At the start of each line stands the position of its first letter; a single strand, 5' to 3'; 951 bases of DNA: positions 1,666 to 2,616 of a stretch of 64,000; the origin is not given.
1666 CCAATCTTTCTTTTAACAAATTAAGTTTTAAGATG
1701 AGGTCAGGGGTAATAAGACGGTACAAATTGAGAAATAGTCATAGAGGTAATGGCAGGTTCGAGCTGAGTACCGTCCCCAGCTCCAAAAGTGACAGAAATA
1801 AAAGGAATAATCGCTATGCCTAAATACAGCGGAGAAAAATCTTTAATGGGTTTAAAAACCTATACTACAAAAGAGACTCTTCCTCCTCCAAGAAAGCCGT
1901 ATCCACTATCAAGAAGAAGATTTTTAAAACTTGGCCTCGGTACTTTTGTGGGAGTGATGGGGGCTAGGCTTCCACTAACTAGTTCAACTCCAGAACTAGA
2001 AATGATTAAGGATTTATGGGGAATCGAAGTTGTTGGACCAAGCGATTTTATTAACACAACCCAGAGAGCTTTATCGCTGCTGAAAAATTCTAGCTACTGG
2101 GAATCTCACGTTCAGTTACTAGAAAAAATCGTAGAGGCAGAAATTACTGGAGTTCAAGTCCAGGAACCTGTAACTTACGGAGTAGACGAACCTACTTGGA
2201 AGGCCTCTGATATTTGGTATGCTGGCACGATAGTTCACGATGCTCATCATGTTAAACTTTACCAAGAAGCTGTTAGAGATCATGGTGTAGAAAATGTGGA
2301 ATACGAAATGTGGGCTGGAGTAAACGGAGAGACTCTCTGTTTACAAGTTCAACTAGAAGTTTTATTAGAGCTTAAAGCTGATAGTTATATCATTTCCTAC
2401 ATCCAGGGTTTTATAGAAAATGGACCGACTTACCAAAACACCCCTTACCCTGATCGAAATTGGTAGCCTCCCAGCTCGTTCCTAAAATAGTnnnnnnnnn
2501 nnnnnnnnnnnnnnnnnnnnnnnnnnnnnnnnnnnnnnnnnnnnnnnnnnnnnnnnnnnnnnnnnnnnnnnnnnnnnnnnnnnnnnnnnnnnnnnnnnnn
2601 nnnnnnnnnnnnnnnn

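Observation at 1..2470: AT-rich island with a nucleotidyltransferase, two unknown proteins and ~50 bp direct repeats bracketing the middle gene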

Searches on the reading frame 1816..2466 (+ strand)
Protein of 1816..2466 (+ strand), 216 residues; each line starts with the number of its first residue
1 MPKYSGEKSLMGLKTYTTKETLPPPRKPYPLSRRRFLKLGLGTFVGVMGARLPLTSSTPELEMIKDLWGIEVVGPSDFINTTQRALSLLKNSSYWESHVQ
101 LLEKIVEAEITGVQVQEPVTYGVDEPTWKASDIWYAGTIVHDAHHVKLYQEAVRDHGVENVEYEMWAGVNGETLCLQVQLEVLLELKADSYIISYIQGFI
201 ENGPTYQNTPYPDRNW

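Call 9: search_protein_families(library=pfam, proteins=[window:1816-2466:+], max_evalue=0.1)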
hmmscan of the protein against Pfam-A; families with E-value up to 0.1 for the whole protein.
window:1816-2466:+ (216 aa): 0 families

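Call 12: find_encoding_contigs(protein=window:1816-2466:+, flank=10000, max_places=6)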
Protein window:1816-2466:+ (216 aa): 2 contigs read that carry it; 1 place shown.
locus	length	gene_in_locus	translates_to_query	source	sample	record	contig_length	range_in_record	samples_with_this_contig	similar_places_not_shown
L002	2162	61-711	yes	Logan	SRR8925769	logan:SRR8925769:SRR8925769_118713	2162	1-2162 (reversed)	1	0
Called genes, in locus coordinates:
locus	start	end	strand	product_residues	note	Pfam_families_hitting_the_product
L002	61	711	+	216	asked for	-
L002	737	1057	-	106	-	-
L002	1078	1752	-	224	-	-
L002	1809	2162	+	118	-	?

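Call 59: search_protein_families(library=ncbifam, proteins=[window:1816-2466:+], max_evalue=0.1)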
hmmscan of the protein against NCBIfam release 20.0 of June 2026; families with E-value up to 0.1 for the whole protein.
window:1816-2466:+ (216 aa): 0 families

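Call 60: search_protein_families(library=padloc, proteins=[window:1816-2466:+], max_evalue=0.1)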
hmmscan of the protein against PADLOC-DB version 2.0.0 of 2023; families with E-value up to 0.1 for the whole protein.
window:1816-2466:+ (216 aa): 0 families

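Call 72: find_homologous_proteins(query=window:1816-2466:+, max_evalue=0.001)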
Query window:1816-2466:+ (216 aa): 1 proteins with E <= 0.001 among 286 candidates.
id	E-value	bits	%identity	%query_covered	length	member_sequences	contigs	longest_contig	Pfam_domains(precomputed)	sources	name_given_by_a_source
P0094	1.8e-143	494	100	100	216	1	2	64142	-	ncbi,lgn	-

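Call 98: search_protein_representatives(protein=window:1816-2466:+)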
Query: 216 residues. Proteins with E-value up to 0.001 (for the whole library): 494; up to 1e-10: 170; up to 1e-30: 4. The best 150 are listed.
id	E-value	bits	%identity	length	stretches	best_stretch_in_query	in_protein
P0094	5.7e-144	493.7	100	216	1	1-216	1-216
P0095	2.3e-45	171.3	47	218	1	28-216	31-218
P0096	9.7e-39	149.6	42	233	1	16-216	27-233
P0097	6.6e-31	124.0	41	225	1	67-216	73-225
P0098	5.7e-25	104.6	38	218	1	59-209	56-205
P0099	8.0e-25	104.1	35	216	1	21-216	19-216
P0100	1.5e-24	103.2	39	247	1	46-216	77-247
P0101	3.8e-24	101.9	40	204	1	41-216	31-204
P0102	1.2e-23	100.3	44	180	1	71-209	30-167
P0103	1.5e-22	96.7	42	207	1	69-216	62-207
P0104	2.0e-22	96.3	39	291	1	70-216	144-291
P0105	2.7e-22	95.9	39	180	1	69-211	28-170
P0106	2.8e-22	95.8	43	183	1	69-208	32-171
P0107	6.9e-22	94.5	34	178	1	67-210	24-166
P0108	1.3e-21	93.6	39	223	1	58-209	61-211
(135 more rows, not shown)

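Call 101: search_solved_structures(query=A6, max_evalue=1)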
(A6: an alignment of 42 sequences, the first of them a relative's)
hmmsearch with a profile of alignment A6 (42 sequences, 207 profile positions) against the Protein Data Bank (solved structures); distinct sequences matched with E-value up to 1: 2.
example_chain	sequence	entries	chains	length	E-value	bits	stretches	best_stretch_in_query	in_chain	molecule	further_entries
6wiu_A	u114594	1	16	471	0.014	17.8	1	104-129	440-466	Beta-glucosidase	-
2vht_A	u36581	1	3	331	0.79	12.1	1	30-95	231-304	NTPASE P4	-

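Call 102: search_protein_families(library=pfam, alignment_id=A6, max_evalue=0.001)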
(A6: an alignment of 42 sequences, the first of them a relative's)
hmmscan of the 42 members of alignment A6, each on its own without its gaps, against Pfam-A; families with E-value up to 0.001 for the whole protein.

A. member 1, P0094 (216 aa): 0 families

B. families by the number of members that match (of 42 scanned): 4 families
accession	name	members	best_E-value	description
PF00395.25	SLH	3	2.7e-29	S-layer homology domain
PF07833.16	Cu_amine_oxidN1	1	3.4e-18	Copper amine oxidase N-terminal domain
PF10518.14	TAT_signal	1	0.00012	TAT (twin-arginine translocation) pathway signal sequence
PF13905.12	Thioredoxin_8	1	0.00074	Thioredoxin-like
